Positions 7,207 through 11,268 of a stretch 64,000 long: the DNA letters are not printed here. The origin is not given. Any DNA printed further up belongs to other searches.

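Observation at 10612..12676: Eight near-identical 258-bp in-frame tandem repeats (PKD units) inside the 9405-aa gene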

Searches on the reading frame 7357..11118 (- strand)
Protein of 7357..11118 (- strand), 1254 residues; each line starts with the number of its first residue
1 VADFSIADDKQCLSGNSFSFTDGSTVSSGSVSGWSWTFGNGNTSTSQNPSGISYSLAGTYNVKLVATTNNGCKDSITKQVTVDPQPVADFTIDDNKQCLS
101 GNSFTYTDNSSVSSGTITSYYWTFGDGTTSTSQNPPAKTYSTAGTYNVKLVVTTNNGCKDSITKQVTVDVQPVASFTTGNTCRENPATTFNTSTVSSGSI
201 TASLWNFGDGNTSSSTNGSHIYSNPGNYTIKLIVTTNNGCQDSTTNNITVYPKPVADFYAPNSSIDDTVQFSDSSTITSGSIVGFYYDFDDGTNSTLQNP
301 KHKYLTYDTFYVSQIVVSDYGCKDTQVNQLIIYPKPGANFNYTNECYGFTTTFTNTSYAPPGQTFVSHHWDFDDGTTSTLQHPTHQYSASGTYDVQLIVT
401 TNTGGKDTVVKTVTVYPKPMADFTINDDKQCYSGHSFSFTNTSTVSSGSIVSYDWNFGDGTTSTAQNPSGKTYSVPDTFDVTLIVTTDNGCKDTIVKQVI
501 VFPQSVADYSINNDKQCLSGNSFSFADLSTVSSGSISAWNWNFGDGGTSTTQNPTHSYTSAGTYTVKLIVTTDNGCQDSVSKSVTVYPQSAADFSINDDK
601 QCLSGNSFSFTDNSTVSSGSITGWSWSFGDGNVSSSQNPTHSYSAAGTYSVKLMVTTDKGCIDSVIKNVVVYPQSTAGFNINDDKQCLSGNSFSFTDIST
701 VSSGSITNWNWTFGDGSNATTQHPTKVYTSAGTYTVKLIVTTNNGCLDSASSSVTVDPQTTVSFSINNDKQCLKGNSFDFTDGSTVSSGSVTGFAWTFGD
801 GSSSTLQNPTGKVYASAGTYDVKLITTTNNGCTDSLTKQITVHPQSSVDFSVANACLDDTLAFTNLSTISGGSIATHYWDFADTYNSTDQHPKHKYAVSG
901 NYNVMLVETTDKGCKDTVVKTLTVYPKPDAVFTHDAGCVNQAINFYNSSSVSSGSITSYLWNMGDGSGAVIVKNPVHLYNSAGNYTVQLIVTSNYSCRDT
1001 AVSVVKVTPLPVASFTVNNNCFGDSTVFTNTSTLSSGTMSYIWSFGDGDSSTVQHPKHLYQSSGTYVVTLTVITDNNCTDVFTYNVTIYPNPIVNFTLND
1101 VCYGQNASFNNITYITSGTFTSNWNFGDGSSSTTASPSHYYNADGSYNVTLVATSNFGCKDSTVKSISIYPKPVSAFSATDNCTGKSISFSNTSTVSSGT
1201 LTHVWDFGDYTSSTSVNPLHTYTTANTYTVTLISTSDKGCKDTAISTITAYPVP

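Call 52: find_homologous_proteins(query=window:7357-11118:-, max_evalue=1e-50)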
Query window:7357-11118:- (1254 aa): 7217 proteins with E <= 1e-50 among 8000 candidates; the best 120 are listed.
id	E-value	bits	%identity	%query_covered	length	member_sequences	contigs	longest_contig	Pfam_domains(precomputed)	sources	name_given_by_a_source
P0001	0.0e+0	2504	99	90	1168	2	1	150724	PF22352.3,PF00801.27,PF24695.2,PF08329.17,PF18911.7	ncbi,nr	ncbi:MAG TPA: PKD domain-containing protein, partial [Bacteroidia bacterium]|nr:PKD domain-containin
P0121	0.0e+0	1777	42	100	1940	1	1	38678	PF00801.27,PF18962.8,PF08329.17,PF18911.7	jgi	jgi:PKD repeat protein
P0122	0.0e+0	1537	40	98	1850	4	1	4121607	PF00801.27,PF13585.13,PF08329.17,PF18911.7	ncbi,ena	-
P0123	0.0e+0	1515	40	83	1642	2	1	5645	PF00801.27,PF13585.13,PF08329.17,PF18911.7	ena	-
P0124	0.0e+0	1506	39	94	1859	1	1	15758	PF22352.3,PF16820.12,PF00801.27,PF18981.7,PF13585.13,PF08329.17,PF19081.7,PF14903.12,PF18911.7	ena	-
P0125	0.0e+0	1487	38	99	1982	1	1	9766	PF00801.27,PF13585.13,PF08329.17,PF18911.7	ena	-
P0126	0.0e+0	1473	38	99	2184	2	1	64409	PF22352.3,PF00801.27,PF18962.8,PF08329.17,PF18911.7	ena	-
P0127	0.0e+0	1443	35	99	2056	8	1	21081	PF00801.27,PF13585.13,PF08329.17,PF18911.7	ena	-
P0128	0.0e+0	1431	40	99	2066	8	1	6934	PF00801.27,PF13585.13,PF08329.17,PF18911.7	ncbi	-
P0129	0.0e+0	1417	39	99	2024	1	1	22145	PF22352.3,PF16820.12,PF00801.27,PF18962.8,PF17700.6,PF08329.17,PF16967.12,PF18911.7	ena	-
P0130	0.0e+0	1403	34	99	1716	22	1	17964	PF00801.27,PF13585.13,PF08329.17,PF18911.7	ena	-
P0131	0.0e+0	1397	39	97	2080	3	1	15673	PF19408.6,PF00801.27,PF18981.7,PF08329.17,PF16967.12,PF18911.7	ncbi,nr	ncbi:MAG: PKD domain-containing protein, partial [Bacteroidetes bacterium]|nr:PKD domain-containing 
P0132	0.0e+0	1390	40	100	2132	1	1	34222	PF19408.6,PF00801.27,PF18962.8,PF08329.17,PF18911.7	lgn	-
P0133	0.0e+0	1341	39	100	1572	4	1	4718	PF22352.3,PF00801.27,PF07210.19,PF16403.12,PF04668.18,PF08329.17,PF18911.7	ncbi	ncbi:MAG: PKD domain-containing protein, partial [Bacteroidia bacterium]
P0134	0.0e+0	1338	38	99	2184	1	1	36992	PF16820.12,PF00801.27,PF13585.13,PF17517.8,PF08329.17,PF18911.7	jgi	jgi:gliding motility-associated-like protein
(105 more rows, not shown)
